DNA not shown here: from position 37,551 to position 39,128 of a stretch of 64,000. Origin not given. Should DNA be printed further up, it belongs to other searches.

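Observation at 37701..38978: Unusual domain fusion: adenylate-kinase-like NMP kinase + GTP cyclohydrolase II in one 425-aa protein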

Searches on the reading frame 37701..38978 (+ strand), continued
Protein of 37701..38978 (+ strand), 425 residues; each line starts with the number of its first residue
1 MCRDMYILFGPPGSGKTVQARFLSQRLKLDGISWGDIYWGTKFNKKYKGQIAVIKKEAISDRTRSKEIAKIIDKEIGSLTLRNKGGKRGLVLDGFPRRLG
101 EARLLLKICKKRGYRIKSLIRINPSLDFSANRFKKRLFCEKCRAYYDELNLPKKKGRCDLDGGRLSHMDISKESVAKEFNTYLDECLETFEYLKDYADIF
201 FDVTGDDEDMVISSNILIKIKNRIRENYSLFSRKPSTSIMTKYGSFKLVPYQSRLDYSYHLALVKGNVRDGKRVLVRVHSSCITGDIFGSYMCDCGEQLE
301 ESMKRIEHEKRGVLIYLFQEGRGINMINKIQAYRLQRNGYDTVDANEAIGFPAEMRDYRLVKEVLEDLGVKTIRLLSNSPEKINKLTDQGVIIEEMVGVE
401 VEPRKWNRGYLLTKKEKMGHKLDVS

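Call 8: search_solved_structures(query=window:37701-38975:+, max_evalue=0.001, show_alignments=3)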
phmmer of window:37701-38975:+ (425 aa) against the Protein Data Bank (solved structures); distinct sequences matched with E-value up to 0.001: 77 (the best 60 are shown).
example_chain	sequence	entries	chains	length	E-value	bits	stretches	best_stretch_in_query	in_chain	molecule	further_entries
4i14_A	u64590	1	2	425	9.8e-48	166.6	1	229-422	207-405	Riboflavin biosynthesis protein RibBA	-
2bz0_A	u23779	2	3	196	6.9e-47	163.8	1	236-422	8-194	GTP CYCLOHYDROLASE II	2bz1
4rl4_A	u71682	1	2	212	6.7e-39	137.5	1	239-422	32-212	GTP cyclohydrolase-2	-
5g3y_A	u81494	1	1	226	2.4e-18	69.8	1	7-210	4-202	ADENYLATE KINSE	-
4typ_C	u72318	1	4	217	3.2e-15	59.5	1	7-207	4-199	Adenylate kinase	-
4tyq_A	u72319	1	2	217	4.9e-15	58.9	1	7-207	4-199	Adenylate kinase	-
4qbg_B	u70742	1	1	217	6.1e-15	58.6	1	7-206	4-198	Adenylate kinase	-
3dkv_A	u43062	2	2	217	1.4e-14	57.4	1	7-209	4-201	Adenylate kinase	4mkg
3dl0_A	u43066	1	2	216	1.5e-14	57.3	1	7-206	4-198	Adenylate kinase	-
5g40_A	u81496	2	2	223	2.8e-14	56.4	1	7-195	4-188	ADENYLATE KINSE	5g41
4qbf_A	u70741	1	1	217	4.7e-14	55.6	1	7-209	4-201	Adenylate kinase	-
5g3z_A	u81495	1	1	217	6.5e-14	55.2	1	7-192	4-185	ADENYLATE KINSE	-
1p3j_A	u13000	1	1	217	9.1e-14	54.7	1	7-193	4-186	Adenylate kinase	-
2ori_A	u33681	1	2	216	9.5e-14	54.6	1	7-193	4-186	Adenylate kinase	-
2p3s_A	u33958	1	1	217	1e-13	54.6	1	7-192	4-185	Adenylate kinase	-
1zin_A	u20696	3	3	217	1.2e-09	41.1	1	7-186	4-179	ADENYLATE KINASE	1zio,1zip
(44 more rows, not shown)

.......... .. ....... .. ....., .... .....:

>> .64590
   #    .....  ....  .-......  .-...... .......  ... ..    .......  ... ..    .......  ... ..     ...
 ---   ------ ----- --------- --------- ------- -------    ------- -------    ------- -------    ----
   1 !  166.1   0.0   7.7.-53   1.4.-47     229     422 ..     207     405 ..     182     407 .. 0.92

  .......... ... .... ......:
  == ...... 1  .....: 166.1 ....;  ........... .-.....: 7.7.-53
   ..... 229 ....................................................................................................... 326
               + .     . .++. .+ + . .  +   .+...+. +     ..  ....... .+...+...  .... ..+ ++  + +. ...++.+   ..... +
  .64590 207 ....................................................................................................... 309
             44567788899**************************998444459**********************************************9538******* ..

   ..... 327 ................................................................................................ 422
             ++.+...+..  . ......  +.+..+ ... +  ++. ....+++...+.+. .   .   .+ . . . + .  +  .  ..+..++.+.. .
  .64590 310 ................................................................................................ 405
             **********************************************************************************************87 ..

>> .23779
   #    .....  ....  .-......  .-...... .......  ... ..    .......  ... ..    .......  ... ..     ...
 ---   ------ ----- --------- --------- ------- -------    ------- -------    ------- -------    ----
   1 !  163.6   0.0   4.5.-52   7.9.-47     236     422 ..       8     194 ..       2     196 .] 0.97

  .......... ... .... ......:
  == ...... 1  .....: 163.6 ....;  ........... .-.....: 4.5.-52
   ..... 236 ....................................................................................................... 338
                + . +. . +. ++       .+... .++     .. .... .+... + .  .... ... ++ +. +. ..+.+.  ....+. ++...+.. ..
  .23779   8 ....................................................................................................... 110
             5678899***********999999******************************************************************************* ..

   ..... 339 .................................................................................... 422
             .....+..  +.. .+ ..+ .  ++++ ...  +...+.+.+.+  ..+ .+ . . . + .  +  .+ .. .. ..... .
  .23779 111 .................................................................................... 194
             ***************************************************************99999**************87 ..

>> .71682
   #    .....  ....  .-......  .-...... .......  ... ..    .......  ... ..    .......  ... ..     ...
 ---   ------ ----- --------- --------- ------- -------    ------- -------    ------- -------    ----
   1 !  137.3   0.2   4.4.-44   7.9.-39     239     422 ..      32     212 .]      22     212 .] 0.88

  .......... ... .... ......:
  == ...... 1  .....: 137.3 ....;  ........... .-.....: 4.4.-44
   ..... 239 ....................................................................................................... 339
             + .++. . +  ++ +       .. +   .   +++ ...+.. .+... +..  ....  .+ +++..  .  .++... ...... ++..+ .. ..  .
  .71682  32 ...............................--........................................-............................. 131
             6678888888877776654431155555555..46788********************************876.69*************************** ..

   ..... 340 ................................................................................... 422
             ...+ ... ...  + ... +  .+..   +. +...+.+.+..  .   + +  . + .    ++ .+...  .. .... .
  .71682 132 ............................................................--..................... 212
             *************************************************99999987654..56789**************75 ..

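Call 11: find_encoding_contigs(protein=P0004, flank=8000, max_places=2)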
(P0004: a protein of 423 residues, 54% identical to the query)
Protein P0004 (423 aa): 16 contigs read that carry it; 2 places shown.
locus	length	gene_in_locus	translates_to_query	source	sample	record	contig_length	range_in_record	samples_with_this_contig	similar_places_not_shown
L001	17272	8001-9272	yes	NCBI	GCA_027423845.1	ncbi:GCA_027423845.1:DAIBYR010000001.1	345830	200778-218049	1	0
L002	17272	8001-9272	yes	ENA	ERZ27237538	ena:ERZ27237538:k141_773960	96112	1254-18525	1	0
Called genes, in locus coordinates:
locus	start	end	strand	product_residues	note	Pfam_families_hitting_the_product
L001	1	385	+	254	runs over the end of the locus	PF22515:DUF6996, PF22518:DUF6997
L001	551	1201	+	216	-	PF13365:Trypsin_2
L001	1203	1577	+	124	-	-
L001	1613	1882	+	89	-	-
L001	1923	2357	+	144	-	PF00293:NUDIX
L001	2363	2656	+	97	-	-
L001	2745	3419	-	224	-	-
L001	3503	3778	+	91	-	PF12961:DUF3850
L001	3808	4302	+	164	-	-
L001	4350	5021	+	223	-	PF00406:ADK, PF13207:AAA_17, PF13671:AAA_33 (weak)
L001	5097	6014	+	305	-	-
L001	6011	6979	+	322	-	-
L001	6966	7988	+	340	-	PF01041:DegT_DnrJ_EryC1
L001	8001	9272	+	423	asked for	PF00406:ADK, PF13207:AAA_17, PF13238:AAA_18 (faint), PF00925:GTP_cyclohydro2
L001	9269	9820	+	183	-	PF01931:NTPase_I-T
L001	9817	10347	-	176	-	PF01272:GreA_GreB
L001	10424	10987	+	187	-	PF01928:CYTH (weak)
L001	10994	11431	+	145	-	PF00293:NUDIX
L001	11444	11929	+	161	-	PF03640:Lipoprotein_15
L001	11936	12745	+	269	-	PF03477:ATP-cone, PF04471:Mrr_cat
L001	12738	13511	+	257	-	PF08282:Hydrolase_3, PF03332:PMM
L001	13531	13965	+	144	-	PF07681:DoxX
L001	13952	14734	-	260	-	PF04402:SIMPL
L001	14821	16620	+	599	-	PF01411:tRNA-synt_2c, PF07973:tRNA_SAD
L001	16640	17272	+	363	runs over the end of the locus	-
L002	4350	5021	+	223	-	PF00406:ADK, PF13207:AAA_17, PF13671:AAA_33 (weak)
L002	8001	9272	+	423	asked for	PF00406:ADK, PF13207:AAA_17, PF13238:AAA_18 (faint), PF00925:GTP_cyclohydro2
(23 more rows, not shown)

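Call 12: find_encoding_contigs(protein=P0051, flank=8000, max_places=2)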
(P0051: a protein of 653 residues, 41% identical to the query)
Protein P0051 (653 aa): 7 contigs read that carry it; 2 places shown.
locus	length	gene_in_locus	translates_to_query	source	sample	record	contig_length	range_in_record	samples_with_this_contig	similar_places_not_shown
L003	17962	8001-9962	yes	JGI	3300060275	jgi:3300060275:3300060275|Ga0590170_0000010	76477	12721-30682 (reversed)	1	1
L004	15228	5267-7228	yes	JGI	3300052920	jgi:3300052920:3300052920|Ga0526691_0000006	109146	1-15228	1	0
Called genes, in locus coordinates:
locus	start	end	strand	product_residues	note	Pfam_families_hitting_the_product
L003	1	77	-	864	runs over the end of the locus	PF17191:RecG_wedge, PF00270:DEAD, PF04851:ResIII, PF00271:Helicase_C, PF22590:Cas3-like_C_2 (weak), PF19833:RecG_dom3_C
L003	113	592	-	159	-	-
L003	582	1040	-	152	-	-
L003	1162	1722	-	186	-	PF00990:GGDEF, PF24898:GGDEF_GdpP (weak)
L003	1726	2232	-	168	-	-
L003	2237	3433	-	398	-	PF26449:DUF8128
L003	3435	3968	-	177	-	-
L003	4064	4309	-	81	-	PF01541:GIY-YIG, PF10544:T5orf172 (weak)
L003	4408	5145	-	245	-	PF18912:DZR_2 (faint), PF00156:Pribosyltran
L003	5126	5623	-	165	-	-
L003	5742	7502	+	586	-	PF00664:ABC_membrane, PF00005:ABC_tran, PF02463:SMC_N (weak)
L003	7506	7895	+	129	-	PF00293:NUDIX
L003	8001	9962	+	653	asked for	PF00406:ADK, PF13207:AAA_17, PF05191:ADK_lid, PF00925:GTP_cyclohydro2, PF01928:CYTH (weak)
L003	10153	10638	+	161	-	PF01272:GreA_GreB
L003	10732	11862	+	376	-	-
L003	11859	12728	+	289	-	PF09924:LPG_synthase_C (weak)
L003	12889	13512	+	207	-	PF13485:Peptidase_MA_2 (faint)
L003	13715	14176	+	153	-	-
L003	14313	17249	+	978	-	PF25788:Ig_Rha78A_N (faint)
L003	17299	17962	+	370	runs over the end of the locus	PF06723:MreB_Mbl (faint), PF11104:PilM_2, PF14450:FtsA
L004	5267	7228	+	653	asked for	PF00406:ADK, PF13207:AAA_17, PF05191:ADK_lid, PF00925:GTP_cyclohydro2, PF01928:CYTH (weak)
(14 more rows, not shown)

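Call 16: find_related_loci(query=A1, collection=genome_contigs, flank=10000)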
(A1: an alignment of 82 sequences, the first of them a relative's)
Query A1 (425 aa) in genome_contigs; peptide patterns used: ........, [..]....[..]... (x = any residue, [..] = any of these).
599 stretches matched a pattern (row limit reached: there are more); 595 encode a relative of the query (tblastn E <= 1e-3); the best 80 are kept; 80 distinct loci.
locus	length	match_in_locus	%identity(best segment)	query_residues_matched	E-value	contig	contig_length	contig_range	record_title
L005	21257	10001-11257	44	3-422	2e-110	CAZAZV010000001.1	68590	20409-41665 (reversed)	MAG TPA_asm: uncultured Candidatus Saccharibacteria bacterium isolate SRP271791_co2_66 genome assembly, contig: NODE_21_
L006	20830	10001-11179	38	3-421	2e-90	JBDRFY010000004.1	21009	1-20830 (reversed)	MAG: bacterium isolate MEGAHIT-group-1.402 k141_4428195, whole genome shotgun sequence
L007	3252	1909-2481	51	232-422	9e-63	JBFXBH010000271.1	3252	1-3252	MAG: Vicinamibacterales bacterium isolate CA_2019_TPBS_41 NODE_102655_length_3252_cov_9.893120_TPBS, whole genome shotgu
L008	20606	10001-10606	51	220-422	1e-61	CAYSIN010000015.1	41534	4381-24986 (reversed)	MAG TPA_asm: uncultured Bacteroidales bacterium isolate binchicken_co20_354 genome assembly, contig: NODE_2108_length_41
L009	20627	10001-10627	51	217-422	1e-60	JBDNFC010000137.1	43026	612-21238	MAG: Bacteroidia bacterium isolate concoct.103.WLB k141_1814588, whole genome shotgun sequence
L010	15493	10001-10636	48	216-422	2e-60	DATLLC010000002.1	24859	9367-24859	MAG TPA_asm: Vicinamibacterales bacterium isolate SMAG_U13738 k141_2035807, whole genome shotgun sequence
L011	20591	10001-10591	51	229-425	3e-60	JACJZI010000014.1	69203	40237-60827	MAG: Flavobacteriales bacterium isolate HK-STAS-BACT-60 HK-STAS-BACT-60_14, whole genome shotgun sequence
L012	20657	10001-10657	46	201-422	2e-60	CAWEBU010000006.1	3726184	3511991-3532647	MAG: uncultured Acidobacteriota bacterium isolate MFD01275.bin.1.248 genome assembly, contig: contig_5965, whole genome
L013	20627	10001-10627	48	217-422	1e-59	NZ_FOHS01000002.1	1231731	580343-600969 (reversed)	Hymenobacter actinosclerus strain DSM 15310, whole genome shotgun sequence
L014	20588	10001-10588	51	227-422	2e-59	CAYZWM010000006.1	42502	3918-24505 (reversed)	MAG TPA_asm: uncultured Chitinophagaceae bacterium isolate SRP215229_co1_39 genome assembly, contig: NODE_467_length_425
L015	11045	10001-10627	48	217-422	1e-59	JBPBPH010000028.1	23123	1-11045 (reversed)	MAG: Janthinobacterium lividum isolate 3300051445_75 3300051445_75_Ga0502434_00002770, whole genome shotgun sequence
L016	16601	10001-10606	48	220-422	2e-59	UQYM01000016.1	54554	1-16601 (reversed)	uncultured Alistipes sp. isolate UMGS763 genome assembly, contig: NODE_313_length_54554_cov_4.742252, whole genome shotg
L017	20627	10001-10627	48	217-422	4e-59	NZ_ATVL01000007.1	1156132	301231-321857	Hymenobacter norwichensis DSM 15439 G536DRAFT_scaffold00002.2_C, whole genome shotgun sequence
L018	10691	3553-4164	51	220-424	2e-59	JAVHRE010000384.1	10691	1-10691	MAG: Bacteroidales bacterium isolate WB02no9_31_15 NODE_5984_length_10691_cov_9.490128, whole genome shotgun sequence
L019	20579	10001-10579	50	230-422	5e-59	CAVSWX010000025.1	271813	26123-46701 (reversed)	MAG: uncultured Acidobacteriota bacterium isolate MFD05567.bin.2.7 genome assembly, contig: contig_59668, whole genome s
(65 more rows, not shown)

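Call 18: find_encoding_contigs(protein=P0008, flank=8000, max_places=1)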
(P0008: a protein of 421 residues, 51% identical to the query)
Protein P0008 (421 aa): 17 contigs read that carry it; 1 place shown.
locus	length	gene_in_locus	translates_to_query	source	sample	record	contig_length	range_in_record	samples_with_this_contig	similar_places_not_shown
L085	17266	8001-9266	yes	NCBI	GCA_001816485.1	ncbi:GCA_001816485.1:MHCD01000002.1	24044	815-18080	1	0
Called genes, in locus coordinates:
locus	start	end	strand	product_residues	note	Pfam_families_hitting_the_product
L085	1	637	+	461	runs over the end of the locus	-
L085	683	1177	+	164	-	-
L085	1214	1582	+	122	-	-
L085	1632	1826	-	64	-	-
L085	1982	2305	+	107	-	-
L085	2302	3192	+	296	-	-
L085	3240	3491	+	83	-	-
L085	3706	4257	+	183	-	-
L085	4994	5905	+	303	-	-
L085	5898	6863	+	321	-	PF09924:LPG_synthase_C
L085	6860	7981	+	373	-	PF01041:DegT_DnrJ_EryC1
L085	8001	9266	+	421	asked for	PF00406:ADK, PF13207:AAA_17, PF00925:GTP_cyclohydro2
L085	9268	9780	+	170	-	PF01931:NTPase_I-T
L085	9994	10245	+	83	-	-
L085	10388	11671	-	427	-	PF01255:Prenyltransf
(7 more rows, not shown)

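Call 19: find_encoding_contigs(protein=P0020, flank=8000, max_places=1)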
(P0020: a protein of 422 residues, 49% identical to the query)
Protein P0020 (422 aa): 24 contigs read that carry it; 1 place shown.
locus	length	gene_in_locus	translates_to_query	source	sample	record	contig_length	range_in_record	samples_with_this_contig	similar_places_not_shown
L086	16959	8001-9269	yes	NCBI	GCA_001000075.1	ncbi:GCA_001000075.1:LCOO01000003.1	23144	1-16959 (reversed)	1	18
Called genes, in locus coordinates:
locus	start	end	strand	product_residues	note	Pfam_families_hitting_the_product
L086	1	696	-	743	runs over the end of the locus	PF00912:Transgly, PF00905:Transpeptidase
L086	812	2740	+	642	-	PF17191:RecG_wedge, PF01336:tRNA_anti-codon, PF04851:ResIII, PF00270:DEAD, PF07517:SecA_DEAD (faint), PF00271:Helicase_C, PF22590:Cas3-like_C_2 (weak), PF19833:RecG_dom3_C (weak)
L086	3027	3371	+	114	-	PF01029:NusB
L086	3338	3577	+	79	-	PF00550:PP-binding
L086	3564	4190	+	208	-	PF14622:Ribonucleas_3_3, PF22935:RM44_endonuclase (weak), PF00636:Ribonuclease_3, PF00035:dsrm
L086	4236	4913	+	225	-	PF00406:ADK, PF13207:AAA_17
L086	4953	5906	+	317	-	-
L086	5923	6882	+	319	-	-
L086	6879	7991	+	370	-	PF01041:DegT_DnrJ_EryC1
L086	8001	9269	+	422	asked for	PF00406:ADK, PF06414:Zeta_toxin (weak), PF13207:AAA_17, PF13238:AAA_18 (weak), PF13671:AAA_33 (weak), PF00925:GTP_cyclohydro2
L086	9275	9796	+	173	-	PF01931:NTPase_I-T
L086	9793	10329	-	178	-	-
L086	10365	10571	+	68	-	PF00886:Ribosomal_S16 (weak)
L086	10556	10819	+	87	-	PF13083:KH_KhpA-B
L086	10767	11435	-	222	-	-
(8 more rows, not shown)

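Call 20: find_encoding_contigs(protein=P0056, flank=8000, max_places=1)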
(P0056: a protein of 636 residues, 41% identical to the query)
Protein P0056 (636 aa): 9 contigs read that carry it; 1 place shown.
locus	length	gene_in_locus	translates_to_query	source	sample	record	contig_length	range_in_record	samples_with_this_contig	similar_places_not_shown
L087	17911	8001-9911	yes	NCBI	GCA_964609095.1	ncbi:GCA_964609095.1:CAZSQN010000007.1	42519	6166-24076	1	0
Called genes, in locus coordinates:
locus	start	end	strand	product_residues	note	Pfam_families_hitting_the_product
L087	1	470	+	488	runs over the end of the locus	-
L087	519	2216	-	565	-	PF05157:MshEN (weak), PF00437:T2SSE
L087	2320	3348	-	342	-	-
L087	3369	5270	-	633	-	PF06480:FtsH_ext (weak), PF07728:AAA_5 (faint), PF00004:AAA, PF17862:AAA_lid_3, PF01434:Peptidase_M41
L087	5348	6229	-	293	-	-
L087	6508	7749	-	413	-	PF21710:Spt6_S1 (faint), PF00575:S1 (weak), PF23459:S1_RRP5 (faint), PF00575:S1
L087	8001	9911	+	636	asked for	PF00406:ADK, PF13207:AAA_17, PF05191:ADK_lid, PF00925:GTP_cyclohydro2, PF01928:CYTH (weak)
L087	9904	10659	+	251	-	PF05175:MTS (weak), PF03848:TehB (weak), PF13489:Methyltransf_23 (weak), PF13847:Methyltransf_31, PF13649:Methyltransf_25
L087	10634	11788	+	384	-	-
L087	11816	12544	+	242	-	-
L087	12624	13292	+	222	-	PF13483:Lactamase_B_3, PF12706:Lactamase_B_2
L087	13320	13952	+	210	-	-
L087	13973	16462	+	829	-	PF00521:DNA_topoisoIV, PF03989:DNA_gyraseA_C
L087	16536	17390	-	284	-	PF02163:Peptidase_M50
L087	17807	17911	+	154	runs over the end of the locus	PF01029:NusB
